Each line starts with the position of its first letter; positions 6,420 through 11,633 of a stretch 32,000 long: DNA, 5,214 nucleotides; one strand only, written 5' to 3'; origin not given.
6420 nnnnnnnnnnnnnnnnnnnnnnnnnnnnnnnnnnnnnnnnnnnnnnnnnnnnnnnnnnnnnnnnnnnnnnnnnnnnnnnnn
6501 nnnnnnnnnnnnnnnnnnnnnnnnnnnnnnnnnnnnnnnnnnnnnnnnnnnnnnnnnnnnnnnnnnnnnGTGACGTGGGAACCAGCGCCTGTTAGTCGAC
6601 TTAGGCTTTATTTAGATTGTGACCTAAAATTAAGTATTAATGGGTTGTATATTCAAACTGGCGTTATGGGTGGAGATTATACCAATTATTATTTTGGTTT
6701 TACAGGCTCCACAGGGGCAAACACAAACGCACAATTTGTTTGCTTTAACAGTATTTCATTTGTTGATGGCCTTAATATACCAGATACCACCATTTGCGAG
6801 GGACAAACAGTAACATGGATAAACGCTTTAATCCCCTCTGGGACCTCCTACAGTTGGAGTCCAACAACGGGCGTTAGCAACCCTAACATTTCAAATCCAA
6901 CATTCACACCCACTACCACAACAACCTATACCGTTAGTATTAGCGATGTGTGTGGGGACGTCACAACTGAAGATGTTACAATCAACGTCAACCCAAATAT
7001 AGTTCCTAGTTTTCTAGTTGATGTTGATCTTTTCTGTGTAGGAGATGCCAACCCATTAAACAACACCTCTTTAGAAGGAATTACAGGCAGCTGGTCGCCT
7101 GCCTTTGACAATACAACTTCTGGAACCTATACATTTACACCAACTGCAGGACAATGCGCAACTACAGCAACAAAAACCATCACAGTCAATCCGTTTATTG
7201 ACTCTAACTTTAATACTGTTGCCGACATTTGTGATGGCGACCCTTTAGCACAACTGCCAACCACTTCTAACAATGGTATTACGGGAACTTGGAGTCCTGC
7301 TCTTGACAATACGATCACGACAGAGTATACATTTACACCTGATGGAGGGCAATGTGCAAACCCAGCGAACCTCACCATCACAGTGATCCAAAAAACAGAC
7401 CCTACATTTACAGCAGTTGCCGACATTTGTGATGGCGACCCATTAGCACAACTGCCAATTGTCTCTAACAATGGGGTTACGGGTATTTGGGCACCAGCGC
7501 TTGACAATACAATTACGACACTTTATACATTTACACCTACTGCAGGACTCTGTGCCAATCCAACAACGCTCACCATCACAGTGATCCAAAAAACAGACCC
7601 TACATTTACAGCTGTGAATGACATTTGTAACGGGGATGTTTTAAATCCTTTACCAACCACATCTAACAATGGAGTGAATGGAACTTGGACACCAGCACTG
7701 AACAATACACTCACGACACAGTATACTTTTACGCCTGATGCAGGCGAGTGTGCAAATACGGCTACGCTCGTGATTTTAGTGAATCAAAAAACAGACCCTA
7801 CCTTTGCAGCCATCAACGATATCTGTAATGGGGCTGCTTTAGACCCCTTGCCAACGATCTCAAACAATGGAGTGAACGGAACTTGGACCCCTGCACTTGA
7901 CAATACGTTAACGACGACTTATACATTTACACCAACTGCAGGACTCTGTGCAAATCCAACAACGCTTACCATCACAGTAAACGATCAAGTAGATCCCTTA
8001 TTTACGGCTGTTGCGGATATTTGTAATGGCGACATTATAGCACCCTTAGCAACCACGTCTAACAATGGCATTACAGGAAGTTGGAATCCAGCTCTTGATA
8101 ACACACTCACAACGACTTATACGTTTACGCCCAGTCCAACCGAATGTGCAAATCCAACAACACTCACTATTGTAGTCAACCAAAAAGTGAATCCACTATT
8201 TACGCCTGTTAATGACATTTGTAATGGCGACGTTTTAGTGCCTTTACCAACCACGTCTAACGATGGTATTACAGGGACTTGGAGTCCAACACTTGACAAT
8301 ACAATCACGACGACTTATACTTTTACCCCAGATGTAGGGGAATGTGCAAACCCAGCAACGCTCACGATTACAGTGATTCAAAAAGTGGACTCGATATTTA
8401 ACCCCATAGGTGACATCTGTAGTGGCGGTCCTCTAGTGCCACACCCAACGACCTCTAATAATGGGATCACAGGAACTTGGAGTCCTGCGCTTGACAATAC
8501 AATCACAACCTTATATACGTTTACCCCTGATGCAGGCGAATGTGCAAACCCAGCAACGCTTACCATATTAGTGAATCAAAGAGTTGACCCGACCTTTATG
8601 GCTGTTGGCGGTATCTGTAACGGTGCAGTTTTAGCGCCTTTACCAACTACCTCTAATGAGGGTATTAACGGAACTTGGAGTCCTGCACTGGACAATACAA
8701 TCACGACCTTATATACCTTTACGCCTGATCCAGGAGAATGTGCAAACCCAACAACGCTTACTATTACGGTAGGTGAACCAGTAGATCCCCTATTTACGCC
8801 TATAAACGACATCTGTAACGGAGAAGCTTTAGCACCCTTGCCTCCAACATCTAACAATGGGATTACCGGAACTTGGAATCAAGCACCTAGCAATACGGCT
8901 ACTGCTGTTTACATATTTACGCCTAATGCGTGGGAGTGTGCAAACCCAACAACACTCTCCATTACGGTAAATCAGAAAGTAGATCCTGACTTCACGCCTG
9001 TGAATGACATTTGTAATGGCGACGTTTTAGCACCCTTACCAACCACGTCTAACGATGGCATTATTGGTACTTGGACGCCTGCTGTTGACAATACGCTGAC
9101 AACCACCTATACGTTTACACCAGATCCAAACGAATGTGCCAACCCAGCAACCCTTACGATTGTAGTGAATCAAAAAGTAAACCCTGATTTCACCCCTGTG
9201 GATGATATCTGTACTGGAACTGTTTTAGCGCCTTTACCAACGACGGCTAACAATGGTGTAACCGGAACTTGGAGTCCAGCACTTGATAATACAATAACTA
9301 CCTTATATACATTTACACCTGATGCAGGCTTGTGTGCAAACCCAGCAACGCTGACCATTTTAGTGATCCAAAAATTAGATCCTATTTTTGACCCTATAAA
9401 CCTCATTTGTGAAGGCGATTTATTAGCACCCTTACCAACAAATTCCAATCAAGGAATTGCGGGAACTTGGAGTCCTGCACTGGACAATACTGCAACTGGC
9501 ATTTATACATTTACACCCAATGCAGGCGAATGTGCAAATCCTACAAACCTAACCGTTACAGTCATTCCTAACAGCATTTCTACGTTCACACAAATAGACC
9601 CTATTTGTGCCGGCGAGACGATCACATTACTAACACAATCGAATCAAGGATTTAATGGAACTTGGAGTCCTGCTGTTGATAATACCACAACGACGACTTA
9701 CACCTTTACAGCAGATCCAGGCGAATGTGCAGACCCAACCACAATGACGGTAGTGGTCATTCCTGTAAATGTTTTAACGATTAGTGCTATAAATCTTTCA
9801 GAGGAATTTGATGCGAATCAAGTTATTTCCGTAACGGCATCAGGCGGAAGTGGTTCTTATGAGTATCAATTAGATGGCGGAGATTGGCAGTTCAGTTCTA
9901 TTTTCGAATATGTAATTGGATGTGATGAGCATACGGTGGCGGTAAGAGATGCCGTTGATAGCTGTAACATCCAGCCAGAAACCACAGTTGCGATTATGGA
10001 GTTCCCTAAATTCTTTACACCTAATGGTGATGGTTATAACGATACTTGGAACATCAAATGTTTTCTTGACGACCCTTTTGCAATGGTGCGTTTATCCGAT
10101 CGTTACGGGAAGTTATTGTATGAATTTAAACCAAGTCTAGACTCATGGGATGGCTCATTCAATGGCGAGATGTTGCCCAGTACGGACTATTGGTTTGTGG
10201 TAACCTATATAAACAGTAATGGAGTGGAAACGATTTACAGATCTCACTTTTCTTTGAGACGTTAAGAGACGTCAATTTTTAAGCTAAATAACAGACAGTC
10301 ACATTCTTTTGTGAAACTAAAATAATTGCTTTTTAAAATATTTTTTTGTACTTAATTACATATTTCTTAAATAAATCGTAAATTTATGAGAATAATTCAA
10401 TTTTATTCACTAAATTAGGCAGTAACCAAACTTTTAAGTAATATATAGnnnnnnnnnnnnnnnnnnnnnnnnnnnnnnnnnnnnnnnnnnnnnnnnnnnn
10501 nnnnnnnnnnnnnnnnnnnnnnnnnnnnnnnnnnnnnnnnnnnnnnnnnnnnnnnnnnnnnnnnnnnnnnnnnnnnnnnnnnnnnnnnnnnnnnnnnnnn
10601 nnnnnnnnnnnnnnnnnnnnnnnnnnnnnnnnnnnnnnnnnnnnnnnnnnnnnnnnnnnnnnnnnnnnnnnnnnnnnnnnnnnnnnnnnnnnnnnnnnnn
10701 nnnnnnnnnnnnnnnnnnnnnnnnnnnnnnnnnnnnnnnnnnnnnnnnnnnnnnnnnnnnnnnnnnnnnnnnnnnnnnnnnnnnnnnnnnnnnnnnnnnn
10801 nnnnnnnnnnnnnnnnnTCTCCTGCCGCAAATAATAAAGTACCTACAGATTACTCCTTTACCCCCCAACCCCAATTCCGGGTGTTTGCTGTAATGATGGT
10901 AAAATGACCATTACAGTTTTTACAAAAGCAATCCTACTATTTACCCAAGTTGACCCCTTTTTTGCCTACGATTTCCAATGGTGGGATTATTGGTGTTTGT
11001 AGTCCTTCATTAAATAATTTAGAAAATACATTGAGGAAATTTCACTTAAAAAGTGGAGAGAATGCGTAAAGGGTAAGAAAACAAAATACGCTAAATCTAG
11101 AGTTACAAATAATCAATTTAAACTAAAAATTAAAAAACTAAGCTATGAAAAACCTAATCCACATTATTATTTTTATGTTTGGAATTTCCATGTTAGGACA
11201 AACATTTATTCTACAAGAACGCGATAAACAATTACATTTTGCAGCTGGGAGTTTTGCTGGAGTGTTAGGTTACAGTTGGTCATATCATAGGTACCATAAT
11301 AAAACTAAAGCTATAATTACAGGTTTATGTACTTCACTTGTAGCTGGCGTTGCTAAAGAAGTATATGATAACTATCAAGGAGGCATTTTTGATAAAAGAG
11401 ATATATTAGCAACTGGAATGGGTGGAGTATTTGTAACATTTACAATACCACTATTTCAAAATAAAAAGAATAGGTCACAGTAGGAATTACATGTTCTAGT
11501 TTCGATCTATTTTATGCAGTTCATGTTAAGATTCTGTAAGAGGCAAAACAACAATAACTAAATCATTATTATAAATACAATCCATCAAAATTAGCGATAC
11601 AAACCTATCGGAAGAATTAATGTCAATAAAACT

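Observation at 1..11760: Head-to-tail array of four lectin-headed T9SS adhesin paralogs in graded states: intact, frameshifted and decayed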

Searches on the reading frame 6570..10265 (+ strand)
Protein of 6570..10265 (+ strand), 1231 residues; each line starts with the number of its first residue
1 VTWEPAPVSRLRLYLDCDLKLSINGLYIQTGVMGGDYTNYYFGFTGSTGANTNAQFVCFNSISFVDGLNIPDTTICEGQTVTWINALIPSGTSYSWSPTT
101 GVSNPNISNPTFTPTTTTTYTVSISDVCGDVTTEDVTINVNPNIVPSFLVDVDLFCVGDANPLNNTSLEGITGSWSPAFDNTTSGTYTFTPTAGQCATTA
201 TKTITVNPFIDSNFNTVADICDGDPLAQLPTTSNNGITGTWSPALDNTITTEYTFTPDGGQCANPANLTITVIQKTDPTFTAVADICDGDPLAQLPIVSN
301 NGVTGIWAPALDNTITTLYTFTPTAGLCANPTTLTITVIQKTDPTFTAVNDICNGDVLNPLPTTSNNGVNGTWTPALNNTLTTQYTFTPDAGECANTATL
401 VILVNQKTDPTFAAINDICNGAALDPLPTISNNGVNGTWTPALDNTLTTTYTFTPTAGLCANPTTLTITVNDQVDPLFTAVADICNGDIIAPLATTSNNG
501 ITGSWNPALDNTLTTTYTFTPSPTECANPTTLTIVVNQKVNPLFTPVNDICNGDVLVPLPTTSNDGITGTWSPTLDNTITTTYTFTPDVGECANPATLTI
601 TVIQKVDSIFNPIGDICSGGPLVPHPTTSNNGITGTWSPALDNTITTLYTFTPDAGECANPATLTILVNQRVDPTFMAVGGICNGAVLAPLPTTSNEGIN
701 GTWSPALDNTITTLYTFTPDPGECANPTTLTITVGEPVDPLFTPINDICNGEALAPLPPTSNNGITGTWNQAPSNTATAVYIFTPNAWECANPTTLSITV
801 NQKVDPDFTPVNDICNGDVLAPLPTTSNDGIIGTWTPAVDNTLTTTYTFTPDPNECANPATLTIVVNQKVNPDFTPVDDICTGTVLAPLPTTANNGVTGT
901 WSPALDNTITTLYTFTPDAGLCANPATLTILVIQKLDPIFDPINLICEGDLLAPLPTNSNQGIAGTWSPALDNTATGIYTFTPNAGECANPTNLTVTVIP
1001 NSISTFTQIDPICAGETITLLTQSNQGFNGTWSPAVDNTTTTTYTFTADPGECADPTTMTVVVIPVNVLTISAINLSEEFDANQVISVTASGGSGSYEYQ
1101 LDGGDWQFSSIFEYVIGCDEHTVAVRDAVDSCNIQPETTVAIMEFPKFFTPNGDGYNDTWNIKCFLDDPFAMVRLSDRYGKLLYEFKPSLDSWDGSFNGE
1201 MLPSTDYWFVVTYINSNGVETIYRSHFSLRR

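Call 7: search_protein_families(library=pfam, proteins=[window:6570-10265:+], max_evalue=0.01)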
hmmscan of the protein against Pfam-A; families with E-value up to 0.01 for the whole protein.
window:6570-10265:+ (1231 aa): 4 families
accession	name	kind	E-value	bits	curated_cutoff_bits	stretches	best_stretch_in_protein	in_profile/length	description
PF13585.12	CHU_C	-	1.4e-12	48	27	1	1144-1217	2-76/86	CHU_C Type IX secretion signal domain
PF14653.11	IGFL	-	1.4e-05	25.5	25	0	543-581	15-53/83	Insulin growth factor-like family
PF18483.9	Lectin_L-type_dom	-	0.0017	18.7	78.3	1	33-61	188-215/215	Legume lectin beta-barrel domain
PF17893.6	Cas9_b_hairpin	-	0.0042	17.2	25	0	430-471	20-60/90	CRISPR-associated endonuclease Cas9 beta-hairpin domain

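Call 8: search_protein_families(library=ncbifam, proteins=[window:6570-10265:+], max_evalue=0.01)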
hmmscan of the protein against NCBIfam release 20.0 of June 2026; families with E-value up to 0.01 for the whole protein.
window:6570-10265:+ (1231 aa): 1 family
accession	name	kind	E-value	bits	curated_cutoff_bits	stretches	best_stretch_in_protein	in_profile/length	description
TIGR04131.1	Bac_Flav_CTERM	domain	2.5e-28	98.1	35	1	1144-1231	2-85/85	T9SS type B sorting domain-containing protein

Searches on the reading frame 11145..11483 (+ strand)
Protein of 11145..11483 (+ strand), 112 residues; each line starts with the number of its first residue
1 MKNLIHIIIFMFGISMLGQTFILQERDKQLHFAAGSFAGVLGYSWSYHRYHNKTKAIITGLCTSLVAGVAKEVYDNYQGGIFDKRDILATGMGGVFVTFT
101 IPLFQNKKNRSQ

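Call 7: search_protein_families(library=pfam, proteins=[window:11145-11483:+], max_evalue=0.01)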
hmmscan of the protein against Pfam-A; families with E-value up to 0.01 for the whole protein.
window:11145-11483:+ (112 aa): 0 families

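Call 8: search_protein_families(library=ncbifam, proteins=[window:11145-11483:+], max_evalue=0.01)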
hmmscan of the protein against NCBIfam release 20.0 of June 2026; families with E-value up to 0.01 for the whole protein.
window:11145-11483:+ (112 aa): 1 family
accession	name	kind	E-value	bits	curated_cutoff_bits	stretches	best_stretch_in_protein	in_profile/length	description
NF008028.1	PRK10759.1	equivalog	1.4e-06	28.5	117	1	8-82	9-82/106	YfiM family lipoprotein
